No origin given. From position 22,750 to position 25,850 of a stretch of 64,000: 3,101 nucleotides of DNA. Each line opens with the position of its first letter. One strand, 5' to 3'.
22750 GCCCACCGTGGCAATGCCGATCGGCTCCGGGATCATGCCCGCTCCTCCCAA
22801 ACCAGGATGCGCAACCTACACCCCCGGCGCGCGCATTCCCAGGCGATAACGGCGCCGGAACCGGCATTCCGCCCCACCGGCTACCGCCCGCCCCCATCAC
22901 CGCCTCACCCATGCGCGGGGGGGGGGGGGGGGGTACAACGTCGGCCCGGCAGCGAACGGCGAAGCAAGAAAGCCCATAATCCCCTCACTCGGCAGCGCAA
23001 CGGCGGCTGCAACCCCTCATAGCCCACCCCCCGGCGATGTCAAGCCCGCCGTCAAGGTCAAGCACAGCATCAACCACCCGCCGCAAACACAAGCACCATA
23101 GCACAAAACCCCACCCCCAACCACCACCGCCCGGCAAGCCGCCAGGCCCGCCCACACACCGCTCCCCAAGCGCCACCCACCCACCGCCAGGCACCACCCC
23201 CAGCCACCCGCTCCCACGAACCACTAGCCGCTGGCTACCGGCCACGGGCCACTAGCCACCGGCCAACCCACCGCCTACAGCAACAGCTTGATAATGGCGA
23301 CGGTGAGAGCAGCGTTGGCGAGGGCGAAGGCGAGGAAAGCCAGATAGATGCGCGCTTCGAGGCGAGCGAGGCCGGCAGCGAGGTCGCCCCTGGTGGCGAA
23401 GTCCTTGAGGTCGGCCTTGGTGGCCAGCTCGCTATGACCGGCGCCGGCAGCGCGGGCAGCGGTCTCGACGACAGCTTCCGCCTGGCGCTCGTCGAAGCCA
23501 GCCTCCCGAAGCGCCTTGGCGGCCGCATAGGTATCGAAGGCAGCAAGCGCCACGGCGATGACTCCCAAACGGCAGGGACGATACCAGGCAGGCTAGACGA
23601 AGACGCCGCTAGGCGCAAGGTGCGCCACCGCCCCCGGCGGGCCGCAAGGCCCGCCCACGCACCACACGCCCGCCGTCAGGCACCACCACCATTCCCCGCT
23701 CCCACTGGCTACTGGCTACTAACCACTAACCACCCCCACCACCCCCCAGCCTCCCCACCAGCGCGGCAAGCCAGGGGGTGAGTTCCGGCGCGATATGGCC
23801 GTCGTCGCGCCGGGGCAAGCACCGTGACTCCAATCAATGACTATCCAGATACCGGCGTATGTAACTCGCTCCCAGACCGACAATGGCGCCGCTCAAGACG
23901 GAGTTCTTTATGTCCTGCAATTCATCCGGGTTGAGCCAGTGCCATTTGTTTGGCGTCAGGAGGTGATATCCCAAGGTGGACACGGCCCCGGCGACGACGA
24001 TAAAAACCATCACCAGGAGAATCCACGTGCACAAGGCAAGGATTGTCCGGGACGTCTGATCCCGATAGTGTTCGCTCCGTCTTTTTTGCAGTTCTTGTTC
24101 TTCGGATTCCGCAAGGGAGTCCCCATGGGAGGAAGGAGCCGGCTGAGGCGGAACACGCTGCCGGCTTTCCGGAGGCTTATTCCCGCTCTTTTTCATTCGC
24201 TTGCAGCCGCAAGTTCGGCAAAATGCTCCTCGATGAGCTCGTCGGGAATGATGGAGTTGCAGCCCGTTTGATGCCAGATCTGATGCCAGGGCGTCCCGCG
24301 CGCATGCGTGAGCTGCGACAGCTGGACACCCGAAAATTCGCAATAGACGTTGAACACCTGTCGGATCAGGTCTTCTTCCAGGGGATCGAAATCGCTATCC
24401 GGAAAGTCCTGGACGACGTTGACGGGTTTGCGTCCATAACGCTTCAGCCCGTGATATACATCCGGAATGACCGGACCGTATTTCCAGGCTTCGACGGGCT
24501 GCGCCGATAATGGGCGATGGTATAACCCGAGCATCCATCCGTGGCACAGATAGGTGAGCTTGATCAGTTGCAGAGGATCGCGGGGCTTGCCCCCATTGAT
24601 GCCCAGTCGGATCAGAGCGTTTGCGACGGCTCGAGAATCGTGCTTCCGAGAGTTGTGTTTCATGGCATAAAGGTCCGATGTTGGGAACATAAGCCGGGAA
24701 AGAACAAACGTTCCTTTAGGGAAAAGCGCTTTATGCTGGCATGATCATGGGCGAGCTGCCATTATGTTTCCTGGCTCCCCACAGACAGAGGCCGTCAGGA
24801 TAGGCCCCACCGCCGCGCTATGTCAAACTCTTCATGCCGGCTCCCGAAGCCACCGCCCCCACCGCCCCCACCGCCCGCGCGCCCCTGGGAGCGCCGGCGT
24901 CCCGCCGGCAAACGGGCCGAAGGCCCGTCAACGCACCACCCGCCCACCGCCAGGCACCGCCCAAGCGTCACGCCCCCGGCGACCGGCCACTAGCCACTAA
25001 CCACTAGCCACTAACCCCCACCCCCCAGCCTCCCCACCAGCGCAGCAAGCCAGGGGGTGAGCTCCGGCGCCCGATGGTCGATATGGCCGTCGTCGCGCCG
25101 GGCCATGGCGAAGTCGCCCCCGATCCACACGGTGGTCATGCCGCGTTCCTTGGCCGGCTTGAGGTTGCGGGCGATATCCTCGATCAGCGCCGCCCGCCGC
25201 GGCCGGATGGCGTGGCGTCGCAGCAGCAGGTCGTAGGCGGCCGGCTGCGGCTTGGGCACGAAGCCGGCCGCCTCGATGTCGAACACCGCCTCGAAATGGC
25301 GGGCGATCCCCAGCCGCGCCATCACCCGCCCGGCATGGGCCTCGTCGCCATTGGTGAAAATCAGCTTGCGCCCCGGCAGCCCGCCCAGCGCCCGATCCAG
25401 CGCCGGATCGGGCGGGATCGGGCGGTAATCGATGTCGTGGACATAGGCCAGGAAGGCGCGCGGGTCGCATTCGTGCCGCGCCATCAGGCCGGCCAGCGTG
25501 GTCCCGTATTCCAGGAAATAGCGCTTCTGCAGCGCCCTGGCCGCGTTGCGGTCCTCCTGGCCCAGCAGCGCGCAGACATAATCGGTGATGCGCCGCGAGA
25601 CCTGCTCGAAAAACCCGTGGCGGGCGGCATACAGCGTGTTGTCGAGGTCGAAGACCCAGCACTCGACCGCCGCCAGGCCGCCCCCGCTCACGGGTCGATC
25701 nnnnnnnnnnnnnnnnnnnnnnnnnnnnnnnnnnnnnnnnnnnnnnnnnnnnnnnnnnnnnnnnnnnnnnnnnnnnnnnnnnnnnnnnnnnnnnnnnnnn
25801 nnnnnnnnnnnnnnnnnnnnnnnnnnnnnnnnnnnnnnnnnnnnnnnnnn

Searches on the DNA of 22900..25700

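Call 93: search_rna_families(source=window, start=22900, end=25700, threshold=evalue, max_evalue=0.1)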
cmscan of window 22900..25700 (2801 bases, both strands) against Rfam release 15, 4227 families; matches with E-value up to 0.1: 0.
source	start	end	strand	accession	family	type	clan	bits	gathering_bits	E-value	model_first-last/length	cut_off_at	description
